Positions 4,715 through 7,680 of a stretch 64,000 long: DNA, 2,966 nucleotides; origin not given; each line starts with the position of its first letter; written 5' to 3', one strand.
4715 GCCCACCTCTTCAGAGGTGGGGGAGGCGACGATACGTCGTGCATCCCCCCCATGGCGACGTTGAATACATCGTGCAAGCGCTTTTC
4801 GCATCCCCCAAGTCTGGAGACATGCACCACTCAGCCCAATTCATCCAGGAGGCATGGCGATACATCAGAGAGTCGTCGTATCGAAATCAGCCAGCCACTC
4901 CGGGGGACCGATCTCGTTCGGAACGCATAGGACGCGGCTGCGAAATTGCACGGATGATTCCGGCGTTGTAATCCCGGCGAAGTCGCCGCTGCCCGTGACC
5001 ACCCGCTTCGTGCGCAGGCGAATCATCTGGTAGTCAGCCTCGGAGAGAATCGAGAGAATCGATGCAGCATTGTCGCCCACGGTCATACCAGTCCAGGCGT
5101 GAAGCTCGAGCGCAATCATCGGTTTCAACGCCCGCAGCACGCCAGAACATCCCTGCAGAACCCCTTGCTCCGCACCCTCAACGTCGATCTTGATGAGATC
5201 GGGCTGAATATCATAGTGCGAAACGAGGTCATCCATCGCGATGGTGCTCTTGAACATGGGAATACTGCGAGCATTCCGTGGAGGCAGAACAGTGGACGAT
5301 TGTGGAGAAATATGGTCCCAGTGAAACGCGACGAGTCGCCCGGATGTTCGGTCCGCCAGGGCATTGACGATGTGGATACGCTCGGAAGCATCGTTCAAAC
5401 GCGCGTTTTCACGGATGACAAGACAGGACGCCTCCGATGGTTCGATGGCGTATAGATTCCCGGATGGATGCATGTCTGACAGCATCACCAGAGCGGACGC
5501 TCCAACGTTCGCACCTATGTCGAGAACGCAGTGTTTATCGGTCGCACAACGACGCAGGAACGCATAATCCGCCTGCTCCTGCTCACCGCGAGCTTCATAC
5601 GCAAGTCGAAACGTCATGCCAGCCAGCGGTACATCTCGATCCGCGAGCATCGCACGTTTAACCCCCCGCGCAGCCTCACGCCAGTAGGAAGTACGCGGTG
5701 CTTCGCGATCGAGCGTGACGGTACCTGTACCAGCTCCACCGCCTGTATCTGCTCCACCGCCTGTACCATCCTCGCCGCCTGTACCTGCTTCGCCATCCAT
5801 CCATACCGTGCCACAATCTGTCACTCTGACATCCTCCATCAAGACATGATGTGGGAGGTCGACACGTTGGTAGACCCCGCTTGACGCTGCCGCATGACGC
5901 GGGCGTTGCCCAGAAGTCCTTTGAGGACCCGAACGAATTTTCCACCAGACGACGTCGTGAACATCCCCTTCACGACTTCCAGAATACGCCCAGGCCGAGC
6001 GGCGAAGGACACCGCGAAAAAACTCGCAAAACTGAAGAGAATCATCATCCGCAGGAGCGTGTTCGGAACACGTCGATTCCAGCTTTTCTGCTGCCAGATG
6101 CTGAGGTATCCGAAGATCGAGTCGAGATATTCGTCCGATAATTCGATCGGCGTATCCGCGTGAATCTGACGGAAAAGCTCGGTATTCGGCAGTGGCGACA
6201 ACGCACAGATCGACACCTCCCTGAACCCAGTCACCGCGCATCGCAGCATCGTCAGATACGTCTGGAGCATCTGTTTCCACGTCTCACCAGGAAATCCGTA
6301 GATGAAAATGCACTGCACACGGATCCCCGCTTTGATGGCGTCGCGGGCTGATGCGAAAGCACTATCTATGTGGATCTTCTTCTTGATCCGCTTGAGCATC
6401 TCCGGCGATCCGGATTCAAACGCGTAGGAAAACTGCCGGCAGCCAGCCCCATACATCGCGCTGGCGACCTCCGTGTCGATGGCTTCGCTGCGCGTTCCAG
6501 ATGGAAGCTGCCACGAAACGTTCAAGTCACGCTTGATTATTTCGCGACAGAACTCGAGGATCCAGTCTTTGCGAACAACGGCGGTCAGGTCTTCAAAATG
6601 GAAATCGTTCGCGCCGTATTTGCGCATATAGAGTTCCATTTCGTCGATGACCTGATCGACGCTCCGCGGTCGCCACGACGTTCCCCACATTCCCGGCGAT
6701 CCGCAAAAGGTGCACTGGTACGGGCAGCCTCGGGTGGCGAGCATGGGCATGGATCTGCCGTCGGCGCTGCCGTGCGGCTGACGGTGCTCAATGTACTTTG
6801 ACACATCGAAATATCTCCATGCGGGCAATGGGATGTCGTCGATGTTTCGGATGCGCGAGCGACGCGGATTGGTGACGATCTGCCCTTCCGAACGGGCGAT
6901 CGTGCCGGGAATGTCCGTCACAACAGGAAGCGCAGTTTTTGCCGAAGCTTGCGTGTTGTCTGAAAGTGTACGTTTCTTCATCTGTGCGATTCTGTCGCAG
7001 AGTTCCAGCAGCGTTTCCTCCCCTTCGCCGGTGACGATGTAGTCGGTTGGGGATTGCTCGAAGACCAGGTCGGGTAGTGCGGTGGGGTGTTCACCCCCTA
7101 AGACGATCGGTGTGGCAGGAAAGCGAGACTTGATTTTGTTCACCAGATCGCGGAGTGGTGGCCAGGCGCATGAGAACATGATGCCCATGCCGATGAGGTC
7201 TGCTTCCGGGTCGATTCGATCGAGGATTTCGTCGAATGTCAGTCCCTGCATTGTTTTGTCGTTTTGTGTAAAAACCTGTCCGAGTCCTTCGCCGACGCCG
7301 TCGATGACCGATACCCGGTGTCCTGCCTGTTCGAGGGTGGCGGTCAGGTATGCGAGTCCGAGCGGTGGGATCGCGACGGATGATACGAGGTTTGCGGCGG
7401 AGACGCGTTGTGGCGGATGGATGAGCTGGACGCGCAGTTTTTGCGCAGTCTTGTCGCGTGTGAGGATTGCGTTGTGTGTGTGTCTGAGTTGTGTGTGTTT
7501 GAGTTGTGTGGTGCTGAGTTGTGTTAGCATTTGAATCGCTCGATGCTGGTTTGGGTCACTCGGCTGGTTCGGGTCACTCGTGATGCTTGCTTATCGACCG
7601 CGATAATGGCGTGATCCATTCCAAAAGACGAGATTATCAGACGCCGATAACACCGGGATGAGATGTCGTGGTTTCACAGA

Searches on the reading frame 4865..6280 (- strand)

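Call 57: search_protein_families(library=pfam, max_evalue=0.001, proteins=[window:4865-6280:-])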
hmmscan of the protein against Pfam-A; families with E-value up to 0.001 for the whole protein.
window:4865-6280:- (471 aa): 2 families
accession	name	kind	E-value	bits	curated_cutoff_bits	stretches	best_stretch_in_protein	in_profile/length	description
PF05050.19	Methyltransf_21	-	1.1e-14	55.4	22.7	1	254-419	1-173/173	Methyltransferase FkbM domain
PF05575.17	V_cholerae_RfbT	-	0.00085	19.1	27.9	0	243-376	75-208/286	Vibrio cholerae RfbT protein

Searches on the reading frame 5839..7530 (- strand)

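Call 57: search_protein_families(library=pfam, max_evalue=0.001, proteins=[window:5839-7530:-])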
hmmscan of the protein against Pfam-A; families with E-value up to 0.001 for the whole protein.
window:5839-7530:- (563 aa): 3 families
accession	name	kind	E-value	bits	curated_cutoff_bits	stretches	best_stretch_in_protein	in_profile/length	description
PF04055.27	Radical_SAM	-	1.1e-20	74.9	29.5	1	265-425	3-163/166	Radical SAM superfamily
PF02310.24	B12-binding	-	1.2e-16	61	32.1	1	52-177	10-120/121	B12 binding domain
PF19864.5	Radical_SAM_N2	-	0.00067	19.6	29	0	134-193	80-137/151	Radical SAM proteins, N-terminal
